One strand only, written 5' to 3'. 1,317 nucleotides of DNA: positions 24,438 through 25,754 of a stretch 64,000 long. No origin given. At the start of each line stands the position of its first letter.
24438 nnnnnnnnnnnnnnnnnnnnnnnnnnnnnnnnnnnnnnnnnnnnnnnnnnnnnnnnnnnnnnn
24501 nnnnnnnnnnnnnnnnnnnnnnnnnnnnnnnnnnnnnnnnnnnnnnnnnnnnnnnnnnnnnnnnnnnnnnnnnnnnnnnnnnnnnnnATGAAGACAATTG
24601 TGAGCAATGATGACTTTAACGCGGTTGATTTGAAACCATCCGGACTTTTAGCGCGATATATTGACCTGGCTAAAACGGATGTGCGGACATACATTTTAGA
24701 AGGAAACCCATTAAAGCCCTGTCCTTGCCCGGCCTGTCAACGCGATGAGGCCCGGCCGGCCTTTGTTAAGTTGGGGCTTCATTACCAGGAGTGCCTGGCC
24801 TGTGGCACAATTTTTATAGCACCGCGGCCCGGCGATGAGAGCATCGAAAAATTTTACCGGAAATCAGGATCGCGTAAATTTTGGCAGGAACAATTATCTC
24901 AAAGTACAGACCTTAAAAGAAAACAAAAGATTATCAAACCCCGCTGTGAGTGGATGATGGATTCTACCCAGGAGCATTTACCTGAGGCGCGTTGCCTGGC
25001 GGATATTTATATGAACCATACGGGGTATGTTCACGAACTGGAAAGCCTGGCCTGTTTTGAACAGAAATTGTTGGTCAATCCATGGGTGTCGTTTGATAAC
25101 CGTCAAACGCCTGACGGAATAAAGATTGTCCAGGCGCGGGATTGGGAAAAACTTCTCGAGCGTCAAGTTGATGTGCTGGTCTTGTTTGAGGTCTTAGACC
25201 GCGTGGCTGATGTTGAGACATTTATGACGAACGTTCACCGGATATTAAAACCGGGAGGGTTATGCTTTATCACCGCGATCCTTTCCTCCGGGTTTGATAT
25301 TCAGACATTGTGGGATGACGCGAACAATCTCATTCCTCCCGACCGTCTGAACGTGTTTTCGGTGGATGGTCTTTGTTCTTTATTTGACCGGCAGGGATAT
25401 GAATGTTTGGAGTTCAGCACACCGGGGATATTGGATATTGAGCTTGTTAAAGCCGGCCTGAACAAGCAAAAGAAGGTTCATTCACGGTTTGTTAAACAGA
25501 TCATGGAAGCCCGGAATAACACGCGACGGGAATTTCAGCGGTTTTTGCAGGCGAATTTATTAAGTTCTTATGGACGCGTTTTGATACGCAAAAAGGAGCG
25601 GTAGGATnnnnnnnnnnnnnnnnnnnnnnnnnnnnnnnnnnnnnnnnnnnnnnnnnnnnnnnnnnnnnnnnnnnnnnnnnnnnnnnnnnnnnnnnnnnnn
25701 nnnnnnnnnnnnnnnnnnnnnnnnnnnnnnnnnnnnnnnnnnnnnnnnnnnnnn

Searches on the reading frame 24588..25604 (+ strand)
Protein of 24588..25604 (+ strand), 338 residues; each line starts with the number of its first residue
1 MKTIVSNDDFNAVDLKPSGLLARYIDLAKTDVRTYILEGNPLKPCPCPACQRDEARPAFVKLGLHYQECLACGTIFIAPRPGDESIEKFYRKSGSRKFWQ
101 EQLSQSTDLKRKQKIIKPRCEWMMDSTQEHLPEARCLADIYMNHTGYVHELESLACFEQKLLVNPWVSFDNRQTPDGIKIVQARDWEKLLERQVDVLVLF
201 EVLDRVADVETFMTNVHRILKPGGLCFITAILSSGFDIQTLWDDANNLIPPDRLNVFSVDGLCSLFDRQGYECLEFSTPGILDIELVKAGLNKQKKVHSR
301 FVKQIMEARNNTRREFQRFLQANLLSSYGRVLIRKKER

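Call 14: search_protein_families(library=pfam, proteins=[window:24588-25604:+])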
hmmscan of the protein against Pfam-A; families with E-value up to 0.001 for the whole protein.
window:24588-25604:+ (338 aa): 4 families
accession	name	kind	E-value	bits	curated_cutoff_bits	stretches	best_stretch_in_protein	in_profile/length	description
PF13489.12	Methyltransf_23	-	9.5e-11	42.1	27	1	186-274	75-162/164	Methyltransferase domain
PF08241.18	Methyltransf_11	-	1.1e-06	29.7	21.2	1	179-228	45-95/95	Methyltransferase domain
PF08242.18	Methyltransf_12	-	2.7e-05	25.2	30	1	187-225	59-97/98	Methyltransferase domain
PF13847.12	Methyltransf_31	-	6.7e-05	23.1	27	1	182-231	59-112/145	Methyltransferase domain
